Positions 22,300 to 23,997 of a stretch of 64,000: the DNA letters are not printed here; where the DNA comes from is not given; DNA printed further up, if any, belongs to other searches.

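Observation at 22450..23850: trmD encodes a two-domain protein (TrmD plus SpoU/TrmH-like SPOUT domain) and rimM is missing from the ffh-rpsP-KH-trmD-rplS block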

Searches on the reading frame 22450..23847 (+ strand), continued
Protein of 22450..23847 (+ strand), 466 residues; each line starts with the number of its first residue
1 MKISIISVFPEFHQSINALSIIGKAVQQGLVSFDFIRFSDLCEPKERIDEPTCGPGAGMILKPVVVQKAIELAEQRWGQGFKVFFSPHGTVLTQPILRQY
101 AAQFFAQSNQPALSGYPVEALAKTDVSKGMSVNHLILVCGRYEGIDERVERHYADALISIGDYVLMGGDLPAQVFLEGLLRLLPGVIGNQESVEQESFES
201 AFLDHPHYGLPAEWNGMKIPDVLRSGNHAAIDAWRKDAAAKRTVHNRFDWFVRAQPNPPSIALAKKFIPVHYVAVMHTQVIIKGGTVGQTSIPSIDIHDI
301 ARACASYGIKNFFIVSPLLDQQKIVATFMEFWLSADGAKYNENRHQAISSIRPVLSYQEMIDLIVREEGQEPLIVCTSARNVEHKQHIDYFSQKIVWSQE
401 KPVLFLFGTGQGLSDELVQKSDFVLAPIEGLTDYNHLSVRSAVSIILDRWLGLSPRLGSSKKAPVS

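Call 10: find_homologous_proteins(query=window:22450-23847:+, max_evalue=1e-10)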
Query window:22450-23847:+ (466 aa): 6718 proteins with E <= 1e-10 among 8000 candidates; the best 120 are listed.
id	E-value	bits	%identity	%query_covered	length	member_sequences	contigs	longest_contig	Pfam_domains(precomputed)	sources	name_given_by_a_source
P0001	0.0e+0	1052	99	100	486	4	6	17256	PF09936.15,PF01746.27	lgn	-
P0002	6.0e-270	914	87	100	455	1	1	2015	PF09936.15,PF01746.27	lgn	-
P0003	1.5e-268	909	87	100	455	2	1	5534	PF09936.15,PF01746.27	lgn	-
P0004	1.4e-234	797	70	100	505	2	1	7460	PF09936.15,PF01746.27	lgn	-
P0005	3.7e-227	773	72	99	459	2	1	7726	PF09936.15,PF01746.27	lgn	-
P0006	3.7e-224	763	71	98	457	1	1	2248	PF09936.15,PF01746.27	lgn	-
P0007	4.0e-193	660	62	99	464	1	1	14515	PF09936.15,PF00588.25,PF01746.27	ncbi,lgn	-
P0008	4.2e-190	650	61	98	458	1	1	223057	PF09936.15,PF01746.27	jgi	jgi:tRNA (guanine37-N1)-methyltransferase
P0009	8.4e-187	640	62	98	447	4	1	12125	PF09936.15,PF01746.27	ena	-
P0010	2.9e-184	631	61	98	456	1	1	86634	PF09936.15,PF01746.27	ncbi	-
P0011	1.8e-182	625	58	98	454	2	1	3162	PF09936.15,PF01746.27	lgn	-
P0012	1.2e-181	623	58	98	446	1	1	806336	PF09936.15,PF01746.27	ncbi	-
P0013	1.3e-181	622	59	99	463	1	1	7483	PF09936.15,PF01746.27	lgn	-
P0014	3.0e-181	621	59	98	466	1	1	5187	PF09936.15,PF01746.27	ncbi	-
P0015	4.8e-181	621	60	98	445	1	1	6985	PF09936.15,PF01746.27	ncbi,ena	-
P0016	1.7e-180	619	60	97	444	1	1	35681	PF09936.15,PF01746.27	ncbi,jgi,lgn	-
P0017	3.8e-180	618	58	98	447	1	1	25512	PF09936.15,PF01746.27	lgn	-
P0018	5.0e-180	617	56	99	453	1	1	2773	PF09936.15,PF01746.27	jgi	jgi:tRNA (guanine37-N1)-methyltransferase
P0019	5.9e-180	617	59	98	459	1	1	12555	PF09936.15,PF01746.27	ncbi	-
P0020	2.0e-179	615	58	98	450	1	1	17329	PF09936.15,PF01746.27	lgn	-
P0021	2.1e-179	615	59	98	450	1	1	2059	PF09936.15,PF00588.25,PF01746.27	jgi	jgi:tRNA (guanine37-N1)-methyltransferase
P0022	2.6e-179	615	58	98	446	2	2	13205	PF09936.15,PF01746.27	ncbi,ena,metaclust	metaclust:\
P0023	2.9e-179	615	58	98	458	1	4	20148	PF09936.15,PF01746.27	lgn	-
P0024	3.3e-179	615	59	98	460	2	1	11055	PF09936.15,PF01746.27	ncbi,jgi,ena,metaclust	metaclust:\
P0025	7.2e-179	613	59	98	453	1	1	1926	PF09936.15,PF01746.27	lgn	-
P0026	1.9e-178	612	58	99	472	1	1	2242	PF09936.15,PF01746.27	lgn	-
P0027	2.9e-178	611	58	98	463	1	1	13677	PF09936.15,PF01746.27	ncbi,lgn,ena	-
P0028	3.2e-178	611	56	98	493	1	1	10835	PF09936.15,PF01746.27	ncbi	-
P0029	5.7e-178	610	59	98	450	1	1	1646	PF09936.15,PF01746.27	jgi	jgi:tRNA (guanine37-N1)-methyltransferase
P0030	9.4e-178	610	57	97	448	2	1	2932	PF09936.15,PF01746.27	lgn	-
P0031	2.4e-177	608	59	98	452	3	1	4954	PF09936.15,PF01746.27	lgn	-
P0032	6.9e-177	607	57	98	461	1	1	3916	PF09936.15,PF01746.27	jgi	jgi:tRNA (guanine37-N1)-methyltransferase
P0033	9.8e-177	606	57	99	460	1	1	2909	PF09936.15,PF01746.27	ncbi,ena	-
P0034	1.3e-176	606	55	98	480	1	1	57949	PF09936.15,PF01746.27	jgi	-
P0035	1.6e-176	606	59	98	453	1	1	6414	PF09936.15,PF01746.27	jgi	jgi:tRNA (guanine37-N1)-methyltransferase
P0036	2.8e-176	605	58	98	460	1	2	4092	PF02598.23,PF09936.15,PF01746.27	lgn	-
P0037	4.4e-176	604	57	98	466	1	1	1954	PF09936.15,PF01746.27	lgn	-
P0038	6.1e-176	604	57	98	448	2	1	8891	PF09936.15,PF01746.27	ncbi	-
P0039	6.3e-176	604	58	99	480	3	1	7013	PF09936.15,PF01746.27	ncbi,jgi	jgi:tRNA (guanine37-N1)-methyltransferase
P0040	1.6e-175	602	57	98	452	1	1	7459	PF09936.15,PF01746.27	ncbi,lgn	-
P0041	1.8e-175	602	59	97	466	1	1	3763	PF09936.15,PF01746.27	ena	-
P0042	1.9e-175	602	57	97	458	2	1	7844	PF09936.15,PF01746.27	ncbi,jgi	ncbi:MAG: RNA methyltransferase [Candidatus Babeliales bacterium]|jgi:tRNA (guanine37-N1)-methyltran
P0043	2.1e-175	602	56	98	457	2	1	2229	PF09936.15,PF01746.27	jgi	jgi:tRNA (guanine37-N1)-methyltransferase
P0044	2.7e-175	602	57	98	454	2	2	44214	PF09936.15,PF01746.27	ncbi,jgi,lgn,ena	ncbi:MAG: RNA methyltransferase [Candidatus Babeliales bacterium]|jgi:tRNA (guanine37-N1)-methyltran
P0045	5.0e-175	601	57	98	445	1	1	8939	PF09936.15,PF01746.27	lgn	-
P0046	6.9e-175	600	58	98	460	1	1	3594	PF09936.15,PF01746.27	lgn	-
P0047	7.0e-175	600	57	98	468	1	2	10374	PF09936.15,PF00588.25,PF01746.27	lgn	-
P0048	7.2e-175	600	58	98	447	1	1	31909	PF09936.15,PF01746.27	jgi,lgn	-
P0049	9.3e-175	600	56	98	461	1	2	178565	PF09936.15,PF01746.27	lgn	-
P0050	2.2e-174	599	57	98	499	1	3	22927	PF09936.15,PF01746.27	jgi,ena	jgi:tRNA (guanine37-N1)-methyltransferase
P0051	2.5e-174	598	56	97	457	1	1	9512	PF09936.15,PF01746.27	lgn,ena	-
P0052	3.0e-174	598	56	97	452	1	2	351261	PF09936.15,PF01746.27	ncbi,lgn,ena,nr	ncbi:tRNA (guanosine(37)-N1)-methyltransferase TrmD [Candidatus Babeliales bacterium]|nr:tRNA (guano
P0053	4.5e-174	598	58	98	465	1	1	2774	PF09936.15,PF01746.27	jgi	jgi:tRNA (guanine37-N1)-methyltransferase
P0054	6.2e-174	597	57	98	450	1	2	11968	PF09936.15,PF01746.27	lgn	-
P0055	1.2e-173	596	55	98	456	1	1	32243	PF09936.15,PF01746.27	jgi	jgi:tRNA (guanine37-N1)-methyltransferase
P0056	1.6e-173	596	57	98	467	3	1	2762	PF09936.15,PF01746.27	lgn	-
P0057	4.5e-173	594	55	98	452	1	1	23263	PF09936.15,PF01746.27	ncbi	ncbi:MAG: tRNA (guanosine(37)-N1)-methyltransferase TrmD [bacterium]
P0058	6.6e-173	594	57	98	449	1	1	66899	PF09936.15,PF01746.27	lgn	-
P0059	8.1e-173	593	56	98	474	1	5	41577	PF09936.15,PF01746.27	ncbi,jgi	jgi:tRNA (guanine37-N1)-methyltransferase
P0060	1.7e-172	592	57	98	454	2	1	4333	PF09936.15,PF01746.27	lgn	-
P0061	5.3e-172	591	54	98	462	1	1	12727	PF09936.15,PF01746.27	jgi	jgi:tRNA (guanine37-N1)-methyltransferase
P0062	5.9e-172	591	56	98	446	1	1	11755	PF09936.15,PF01746.27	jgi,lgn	jgi:tRNA (guanine37-N1)-methyltransferase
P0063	6.1e-172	591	57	98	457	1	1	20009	PF09936.15,PF01746.27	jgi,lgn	-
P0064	8.6e-172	590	56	97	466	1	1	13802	PF09936.15,PF01746.27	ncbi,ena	-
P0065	1.0e-171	590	57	98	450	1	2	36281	PF09936.15,PF01746.27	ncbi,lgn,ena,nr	ncbi:tRNA (guanosine(37)-N1)-methyltransferase TrmD [Candidatus Babeliales bacterium]|nr:tRNA (guano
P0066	1.0e-171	590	56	98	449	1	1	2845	PF09936.15,PF01746.27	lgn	-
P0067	1.2e-171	590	55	98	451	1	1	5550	PF09936.15,PF01746.27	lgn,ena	-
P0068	1.2e-171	590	57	99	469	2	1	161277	PF09936.15,PF01746.27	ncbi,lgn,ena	-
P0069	2.4e-171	589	57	99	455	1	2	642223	PF09936.15,PF01746.27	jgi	jgi:tRNA (guanine37-N1)-methyltransferase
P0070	8.4e-171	587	57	98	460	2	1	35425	PF09936.15,PF01746.27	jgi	-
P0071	1.4e-170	586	55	98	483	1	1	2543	PF09936.15,PF01746.27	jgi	jgi:tRNA (guanine37-N1)-methyltransferase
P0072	1.9e-170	586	55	99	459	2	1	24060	PF09936.15,PF01746.27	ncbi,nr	ncbi:hypothetical protein K2W90_04410 [Candidatus Babeliales bacterium]|nr:hypothetical protein [Can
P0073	3.6e-170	585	56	98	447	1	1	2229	PF09936.15,PF01746.27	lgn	-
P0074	3.8e-170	585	55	98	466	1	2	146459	PF09936.15,PF01746.27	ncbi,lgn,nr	ncbi:hypothetical protein K9L05_02740 [Candidatus Babeliales bacterium]|nr:hypothetical protein [Can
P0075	5.3e-170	584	57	98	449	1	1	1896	PF09936.15,PF01746.27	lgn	-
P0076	6.3e-170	584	55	98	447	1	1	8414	PF09936.15,PF00588.25,PF01746.27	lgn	-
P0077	7.0e-170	584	56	98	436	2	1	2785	PF09936.15,PF01746.27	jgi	jgi:tRNA (guanine37-N1)-methyltransferase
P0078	9.0e-170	583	57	97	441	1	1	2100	PF09936.15,PF01746.27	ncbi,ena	-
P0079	1.2e-169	583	56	98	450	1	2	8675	PF09936.15,PF01746.27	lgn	-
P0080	1.3e-169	583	56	98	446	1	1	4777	PF09936.15,PF01746.27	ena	-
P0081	2.8e-169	582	53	98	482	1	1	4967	PF09936.15,PF01746.27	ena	-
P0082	3.2e-169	582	57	94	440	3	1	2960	PF09936.15,PF01746.27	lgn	-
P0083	4.0e-169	581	56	98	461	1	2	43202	PF09936.15,PF01746.27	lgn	-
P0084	4.0e-169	581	56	98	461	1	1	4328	PF09936.15,PF01746.27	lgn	-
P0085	4.2e-169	581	55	97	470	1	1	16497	PF09936.15,PF01746.27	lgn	-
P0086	4.8e-169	581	53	100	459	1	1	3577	PF09936.15,PF01746.27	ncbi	-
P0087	5.4e-169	581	56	98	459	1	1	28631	PF09936.15,PF01746.27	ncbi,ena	-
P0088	6.1e-169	581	56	98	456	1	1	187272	PF09936.15,PF14419.13,PF01746.27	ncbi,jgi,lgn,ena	ncbi:MAG: RNA methyltransferase [Candidatus Babeliales bacterium]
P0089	6.2e-169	581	54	98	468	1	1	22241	PF09936.15,PF01746.27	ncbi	ncbi:MAG: RNA methyltransferase [bacterium]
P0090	6.3e-169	581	54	98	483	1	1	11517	PF09936.15,PF01746.27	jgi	-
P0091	1.1e-168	580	56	97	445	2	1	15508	PF09936.15,PF01746.27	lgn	-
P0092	1.2e-168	580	56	98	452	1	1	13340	PF09936.15,PF01746.27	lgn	-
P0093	1.6e-168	579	55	99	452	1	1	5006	PF09936.15,PF01746.27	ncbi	-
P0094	1.9e-168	579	54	98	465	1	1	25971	PF09936.15,PF01746.27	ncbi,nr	ncbi:hypothetical protein GF322_03710 [Candidatus Dependentiae bacterium]|nr:hypothetical protein [C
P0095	2.3e-168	579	55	98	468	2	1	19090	PF09936.15,PF01746.27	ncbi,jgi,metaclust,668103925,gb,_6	metaclust:\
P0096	2.8e-168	579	54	98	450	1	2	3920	PF09936.15,PF14419.13,PF01746.27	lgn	-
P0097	4.3e-168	578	55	98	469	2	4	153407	PF09936.15,PF01746.27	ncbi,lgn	-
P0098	4.6e-168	578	55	98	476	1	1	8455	PF09936.15,PF01746.27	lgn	-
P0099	4.8e-168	578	56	98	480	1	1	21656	PF09936.15,PF01746.27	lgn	-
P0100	6.5e-168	577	55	98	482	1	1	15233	PF09936.15,PF01746.27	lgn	-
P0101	6.9e-168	577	55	98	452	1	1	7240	PF09936.15,PF01746.27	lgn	-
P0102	7.5e-168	577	56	98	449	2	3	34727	PF09936.15,PF01746.27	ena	-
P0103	8.0e-168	577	55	97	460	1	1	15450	PF09936.15,PF01746.27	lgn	-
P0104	1.4e-167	576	56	97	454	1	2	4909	PF09936.15,PF01746.27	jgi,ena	-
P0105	3.5e-167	575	54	98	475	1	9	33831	PF09936.15,PF01746.27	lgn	-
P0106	3.6e-167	575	56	97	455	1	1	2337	PF09936.15,PF01746.27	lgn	-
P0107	5.4e-167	574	55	97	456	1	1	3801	PF09936.15,PF01746.27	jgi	jgi:tRNA (guanine37-N1)-methyltransferase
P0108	5.6e-167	574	56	98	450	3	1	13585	PF09936.15,PF01746.27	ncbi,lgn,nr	ncbi:tRNA (guanosine(37)-N1)-methyltransferase TrmD [Candidatus Dependentiae bacterium]|nr:tRNA (gua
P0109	8.7e-167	574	54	98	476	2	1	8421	PF09936.15,PF01746.27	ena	-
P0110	1.2e-166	573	55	98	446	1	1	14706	PF09936.15,PF14419.13,PF01746.27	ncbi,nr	ncbi:tRNA (guanosine(37)-N1)-methyltransferase TrmD [Candidatus Dependentiae bacterium]|nr:tRNA (gua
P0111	1.6e-166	573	55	98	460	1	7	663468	PF09936.15,PF01746.27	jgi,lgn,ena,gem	jgi:tRNA (guanine37-N1)-methyltransferase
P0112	1.7e-166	573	53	98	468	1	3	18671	PF09936.15,PF01746.27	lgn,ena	-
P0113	1.9e-166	573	55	98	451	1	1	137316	PF09936.15,PF01746.27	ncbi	-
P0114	2.0e-166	572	54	99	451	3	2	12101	PF09936.15,PF01746.27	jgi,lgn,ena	-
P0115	2.2e-166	572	55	98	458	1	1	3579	PF09936.15,PF01746.27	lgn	-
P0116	2.2e-166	572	55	98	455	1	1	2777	PF09936.15,PF01746.27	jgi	-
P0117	3.1e-166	572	55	98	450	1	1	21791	PF09936.15,PF01746.27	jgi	-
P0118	6.9e-166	571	55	98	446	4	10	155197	PF09936.15,PF01746.27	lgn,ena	-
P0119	7.6e-166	571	54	98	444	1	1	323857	PF09936.15,PF01746.27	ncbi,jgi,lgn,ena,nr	ncbi:tRNA (guanosine(37)-N1)-methyltransferase TrmD [Candidatus Dependentiae bacterium]|nr:tRNA (gua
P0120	8.6e-166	570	56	98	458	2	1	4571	PF09936.15,PF01746.27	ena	-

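Call 13: find_encoding_contigs(protein=P0001, flank=10000, max_places=6)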
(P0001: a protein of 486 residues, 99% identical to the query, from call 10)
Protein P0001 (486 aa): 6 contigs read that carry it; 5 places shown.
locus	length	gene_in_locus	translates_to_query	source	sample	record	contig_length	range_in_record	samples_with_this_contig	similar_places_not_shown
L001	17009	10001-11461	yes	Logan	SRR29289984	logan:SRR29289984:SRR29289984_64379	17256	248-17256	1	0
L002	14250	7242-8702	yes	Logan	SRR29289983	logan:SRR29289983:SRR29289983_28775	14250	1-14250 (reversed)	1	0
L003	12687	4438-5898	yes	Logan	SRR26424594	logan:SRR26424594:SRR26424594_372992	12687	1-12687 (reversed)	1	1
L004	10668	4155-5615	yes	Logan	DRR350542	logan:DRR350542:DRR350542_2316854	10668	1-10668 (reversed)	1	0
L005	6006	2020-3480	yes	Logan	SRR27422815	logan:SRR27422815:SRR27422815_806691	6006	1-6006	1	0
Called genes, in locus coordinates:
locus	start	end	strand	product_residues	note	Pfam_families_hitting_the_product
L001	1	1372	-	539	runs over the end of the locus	?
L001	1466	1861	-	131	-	-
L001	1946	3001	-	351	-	PF13529:Peptidase_C39_2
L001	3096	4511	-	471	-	PF10396:TrmE_N, PF12631:MnmE_helical, PF03193:RsgA_GTPase (faint), PF00009:GTP_EFTU (weak), PF01926:MMR_HSR1, PF02421:FeoB_N, PF04548:AIG1 (weak)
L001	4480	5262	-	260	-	PF14804:Jag_N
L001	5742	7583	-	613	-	PF02705:K_trans, PF22776:K_trans_C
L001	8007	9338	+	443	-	PF02881:SRP54_N, PF13191:AAA_16 (faint), PF00448:SRP54, PF13401:AAA_22 (weak), PF02978:SRP_SPB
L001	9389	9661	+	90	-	PF00886:Ribosomal_S16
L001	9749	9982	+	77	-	PF13083:KH_KhpA-B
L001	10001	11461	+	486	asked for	PF01746:tRNA_m1G_MT, PF09936:Methyltrn_RNA_4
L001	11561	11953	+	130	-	PF01245:Ribosomal_L19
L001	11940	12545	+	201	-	-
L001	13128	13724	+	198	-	-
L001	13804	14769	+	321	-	PF23414:Beta-prop_EML_2 (faint), PF25174:Beta-prop_THOC3 (faint), PF23381:Beta-prop_IFT122_1st (faint)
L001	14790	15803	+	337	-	PF25174:Beta-prop_THOC3 (faint)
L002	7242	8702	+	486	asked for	PF01746:tRNA_m1G_MT, PF09936:Methyltrn_RNA_4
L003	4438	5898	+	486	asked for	PF01746:tRNA_m1G_MT, PF09936:Methyltrn_RNA_4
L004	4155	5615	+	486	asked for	PF01746:tRNA_m1G_MT, PF09936:Methyltrn_RNA_4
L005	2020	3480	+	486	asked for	PF01746:tRNA_m1G_MT, PF09936:Methyltrn_RNA_4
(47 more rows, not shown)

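Call 42: predict_structure(alignment_id=A2)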
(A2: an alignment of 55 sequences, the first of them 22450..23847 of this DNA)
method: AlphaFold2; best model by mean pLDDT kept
length: 466 residues; sequences in the alignment: 55
mean_pLDDT: 87.9   pTM: 0.82
mean pLDDT of the five models: 87.9, 86.8, 86.3, 85.4, 83.5
residues with pLDDT >= 90: 320; 70-90: 101; 50-70: 16; < 50: 29
segments of 3 or more residues with pLDDT < 50: 109-128, 458-466
pLDDT, mean of each block of 10 residues (from residue 1): 94 80 89 95 95 86 97 97 94 88 74 44 46 90 90 95 81 92 82 74 90 95 94 95 94 90 96 97 94 89 95 97 93 96 95 98 98 90 90 95 96 94 87 74 93 64 42
secondary structure, 60 per line:
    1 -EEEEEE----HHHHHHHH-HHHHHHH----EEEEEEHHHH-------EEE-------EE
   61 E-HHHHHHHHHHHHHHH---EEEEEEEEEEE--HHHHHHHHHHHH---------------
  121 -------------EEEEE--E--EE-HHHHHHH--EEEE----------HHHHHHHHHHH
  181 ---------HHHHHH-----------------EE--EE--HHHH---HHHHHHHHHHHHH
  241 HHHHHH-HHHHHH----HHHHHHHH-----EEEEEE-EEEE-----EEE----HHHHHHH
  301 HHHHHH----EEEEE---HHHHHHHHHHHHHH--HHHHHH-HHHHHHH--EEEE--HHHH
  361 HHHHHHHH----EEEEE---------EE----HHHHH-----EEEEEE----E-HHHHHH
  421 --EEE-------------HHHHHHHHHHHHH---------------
elements in order: E2-7 H12-19 H21-27 E32-37 H38-41 E49-51 E59-61 H63-77 E81-91 H94-105 E134-138 H147-153 E156-159 H170-180 H190-195 H221-224 H228-246 H248-253 H258-265 E271-276 E278-281 E287-289 H294-306 E311-315 H319-332 H335-340 H342-348 E351-354 H357-368 E373-377 H393-397 E403-408 H415-420 E423-425 H439-451
